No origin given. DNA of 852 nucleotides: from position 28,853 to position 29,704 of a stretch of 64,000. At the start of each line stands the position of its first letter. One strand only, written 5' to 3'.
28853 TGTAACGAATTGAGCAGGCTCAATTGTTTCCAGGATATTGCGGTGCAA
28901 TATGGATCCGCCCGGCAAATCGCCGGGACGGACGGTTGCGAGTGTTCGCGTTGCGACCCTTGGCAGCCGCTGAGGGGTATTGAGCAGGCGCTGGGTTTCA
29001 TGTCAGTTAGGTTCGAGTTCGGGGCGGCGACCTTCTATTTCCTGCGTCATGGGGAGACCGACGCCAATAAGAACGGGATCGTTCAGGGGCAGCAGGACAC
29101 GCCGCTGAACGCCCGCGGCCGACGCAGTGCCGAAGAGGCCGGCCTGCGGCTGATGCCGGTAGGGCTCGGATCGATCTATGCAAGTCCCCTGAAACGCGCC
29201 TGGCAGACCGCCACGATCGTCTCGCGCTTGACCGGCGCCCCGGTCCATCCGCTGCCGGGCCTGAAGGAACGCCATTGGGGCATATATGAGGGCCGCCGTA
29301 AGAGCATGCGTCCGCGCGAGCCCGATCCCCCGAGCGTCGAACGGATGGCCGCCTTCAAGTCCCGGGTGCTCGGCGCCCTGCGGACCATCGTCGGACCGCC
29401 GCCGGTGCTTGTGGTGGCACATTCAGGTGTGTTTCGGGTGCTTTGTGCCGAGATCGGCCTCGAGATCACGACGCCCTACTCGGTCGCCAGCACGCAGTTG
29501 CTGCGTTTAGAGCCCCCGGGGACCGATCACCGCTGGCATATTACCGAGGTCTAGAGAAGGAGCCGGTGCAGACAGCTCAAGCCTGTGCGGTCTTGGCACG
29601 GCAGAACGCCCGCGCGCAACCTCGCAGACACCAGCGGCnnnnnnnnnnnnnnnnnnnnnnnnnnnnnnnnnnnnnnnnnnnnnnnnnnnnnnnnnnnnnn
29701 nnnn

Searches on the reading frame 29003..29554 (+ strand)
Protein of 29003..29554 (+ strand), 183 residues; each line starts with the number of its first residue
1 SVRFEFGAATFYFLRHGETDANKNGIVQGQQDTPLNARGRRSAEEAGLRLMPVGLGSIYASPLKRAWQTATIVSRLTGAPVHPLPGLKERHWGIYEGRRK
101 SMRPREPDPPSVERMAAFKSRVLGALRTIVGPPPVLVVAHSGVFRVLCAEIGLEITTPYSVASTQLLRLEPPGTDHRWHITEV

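Call 3: search_protein_families(library=pfam, proteins=[window:29003-29554:+], max_evalue=0.01)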
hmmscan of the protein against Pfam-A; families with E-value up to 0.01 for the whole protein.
window:29003-29554:+ (183 aa): 1 family
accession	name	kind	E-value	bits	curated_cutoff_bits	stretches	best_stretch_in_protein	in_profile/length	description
PF00300.27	His_Phos_1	-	1.1e-37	130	21.7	1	11-156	1-164/194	Histidine phosphatase superfamily (branch 1)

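Call 4: search_protein_families(library=ncbifam, proteins=[window:29003-29554:+], max_evalue=0.01)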
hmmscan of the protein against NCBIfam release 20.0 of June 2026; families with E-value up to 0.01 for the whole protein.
window:29003-29554:+ (183 aa): 20 families
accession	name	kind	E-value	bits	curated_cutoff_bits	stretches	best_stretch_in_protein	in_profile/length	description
TIGR03162.1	ribazole_cobC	equivalog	1.9e-23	82.8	162.9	1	12-152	2-157/176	alpha-ribazole phosphatase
NF011580.0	PRK15004.1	equivalog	1.2e-15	58.1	250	1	11-100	3-92/203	adenosylcobalamin/alpha-ribazole phosphatase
NF005567.0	PRK07238.1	equivalog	3.9e-14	52.8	326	1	8-100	177-270/378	bifunctional RNase H/acid phosphatase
NF038349.1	dPGM_arch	equivalog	6.8e-14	52.2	225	1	13-145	3-142/194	2,3-diphosphoglycerate-dependent phosphoglycerate mutase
NF002901.0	PRK03482.1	equivalog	3.4e-13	49.7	261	1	11-99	4-92/215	2,3-diphosphoglycerate-dependent phosphoglycerate mutase GpmB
TIGR03848.1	MSMEG_4193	subfamily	3.1e-12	46.4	203.85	1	11-99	2-91/204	MSMEG_4193 family putative phosphomutase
NF045917.1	PhserinePhPspA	equivalog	2.6e-10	40.3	350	1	11-83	4-76/211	phosphoserine phosphatase PspA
TIGR01258.1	pgm_1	subfamily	1.1e-08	34.8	81.7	1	13-101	5-98/245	2,3-bisphosphoglycerate-dependent phosphoglycerate mutase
NF010718.0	PRK14120.1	equivalog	2.1e-08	33.8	366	1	10-101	6-102/249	phosphoglyceromutase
NF009994.0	PRK13463.1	equivalog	1.9e-07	31.1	277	1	9-98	3-92/203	phosphoserine phosphatase 1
NF010713.0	PRK14115.1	equivalog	2.3e-07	30.4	305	1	13-101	6-99/248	2,3-diphosphoglycerate-dependent phosphoglycerate mutase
NF009993.0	PRK13462.1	equivalog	7.5e-07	29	226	1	12-108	9-105/203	acid phosphatase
NF002217.0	PRK01112.1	equivalog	4.7e-06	26.1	320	1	11-73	4-66/228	2,3-bisphosphoglycerate-dependent phosphoglycerate mutase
NF002339.0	PRK01295.1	equivalog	7.5e-06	25.5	316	1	11-95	5-94/206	2,3-bisphosphoglycerate-dependent phosphoglycerate mutase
NF010715.0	PRK14117.1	equivalog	1.1e-05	25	421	1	12-101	5-99/230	phosphoglycerate mutase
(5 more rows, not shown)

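Call 85: search_protein_families(library=padloc, proteins=[window:29003-29554:+], max_evalue=0.001)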
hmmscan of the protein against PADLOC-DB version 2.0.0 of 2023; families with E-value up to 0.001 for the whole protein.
window:29003-29554:+ (183 aa): 0 families
